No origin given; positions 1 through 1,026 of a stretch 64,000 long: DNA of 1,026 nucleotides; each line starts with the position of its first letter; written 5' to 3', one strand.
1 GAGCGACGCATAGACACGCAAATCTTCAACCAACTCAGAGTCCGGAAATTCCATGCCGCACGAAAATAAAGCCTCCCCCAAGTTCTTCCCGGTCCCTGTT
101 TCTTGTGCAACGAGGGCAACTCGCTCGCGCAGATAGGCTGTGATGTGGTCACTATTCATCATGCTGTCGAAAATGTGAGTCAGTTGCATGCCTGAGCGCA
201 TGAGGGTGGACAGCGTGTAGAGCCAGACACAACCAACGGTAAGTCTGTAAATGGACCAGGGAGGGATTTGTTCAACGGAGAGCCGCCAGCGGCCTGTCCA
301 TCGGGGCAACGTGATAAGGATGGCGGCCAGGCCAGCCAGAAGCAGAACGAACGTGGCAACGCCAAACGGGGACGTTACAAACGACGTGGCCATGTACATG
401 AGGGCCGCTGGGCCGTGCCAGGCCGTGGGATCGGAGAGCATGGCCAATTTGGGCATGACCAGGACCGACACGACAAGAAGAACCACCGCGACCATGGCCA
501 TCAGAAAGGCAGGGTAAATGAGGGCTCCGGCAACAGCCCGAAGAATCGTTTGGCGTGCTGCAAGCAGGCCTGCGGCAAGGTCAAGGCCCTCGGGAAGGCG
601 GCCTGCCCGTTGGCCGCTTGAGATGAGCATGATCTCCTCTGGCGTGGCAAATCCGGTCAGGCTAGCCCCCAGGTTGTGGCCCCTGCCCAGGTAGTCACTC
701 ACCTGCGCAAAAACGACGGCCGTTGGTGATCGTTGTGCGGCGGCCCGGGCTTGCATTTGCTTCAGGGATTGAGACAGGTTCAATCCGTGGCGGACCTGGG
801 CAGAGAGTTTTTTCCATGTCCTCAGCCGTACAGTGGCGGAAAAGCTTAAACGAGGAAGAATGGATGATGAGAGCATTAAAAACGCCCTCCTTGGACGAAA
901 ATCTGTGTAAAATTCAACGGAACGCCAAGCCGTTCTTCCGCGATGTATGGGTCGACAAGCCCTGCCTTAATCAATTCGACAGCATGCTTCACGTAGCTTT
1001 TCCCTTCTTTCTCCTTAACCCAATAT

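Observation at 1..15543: A Trb-type T4SS operon runs without a break into a type IVb pilus operon, and pil genes occupy the VirB10/TrbI slot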

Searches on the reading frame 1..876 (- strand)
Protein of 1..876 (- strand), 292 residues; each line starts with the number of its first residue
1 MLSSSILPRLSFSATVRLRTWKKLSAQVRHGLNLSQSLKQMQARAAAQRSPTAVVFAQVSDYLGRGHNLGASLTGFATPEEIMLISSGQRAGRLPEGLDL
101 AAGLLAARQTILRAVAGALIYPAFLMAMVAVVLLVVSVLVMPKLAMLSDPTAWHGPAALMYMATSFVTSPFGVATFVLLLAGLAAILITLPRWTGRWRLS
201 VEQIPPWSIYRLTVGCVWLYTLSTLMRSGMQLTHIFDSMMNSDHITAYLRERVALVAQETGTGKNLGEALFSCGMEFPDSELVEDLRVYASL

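Call 4: search_protein_families(library=pfam, proteins=[window:1-876:-], max_evalue=0.01)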
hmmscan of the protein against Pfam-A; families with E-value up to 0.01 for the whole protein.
window:1-876:- (292 aa): 1 family
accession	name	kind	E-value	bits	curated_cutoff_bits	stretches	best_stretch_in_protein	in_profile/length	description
PF00482.28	T2SSF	-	1.9e-18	67.1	25.2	2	24-142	5-125/125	Type II secretion system (T2SS), protein F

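Call 7: search_protein_families(library=ncbifam, proteins=[window:1-876:-], max_evalue=0.01)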
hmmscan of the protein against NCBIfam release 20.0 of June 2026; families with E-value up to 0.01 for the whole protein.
window:1-876:- (292 aa): 4 families
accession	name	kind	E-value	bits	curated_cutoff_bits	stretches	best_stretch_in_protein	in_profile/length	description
NF041012.2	T4P_ComGB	equivalog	3.9e-19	69.2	240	1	21-272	7-257/332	competence type IV pilus assembly protein ComGB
TIGR02120.1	GspF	equivalog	9.6e-13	48.1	424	1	22-278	70-329/401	type II secretion system inner membrane protein GspF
NF007861.0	PRK10573.1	equivalog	1.8e-11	43.7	401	1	18-274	62-323/401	protein transport protein HofC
NF047826.1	T3SSXpsF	equivalog_domain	4.2e-05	22.5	650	1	23-187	74-235/405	type II secretion system protein XpsF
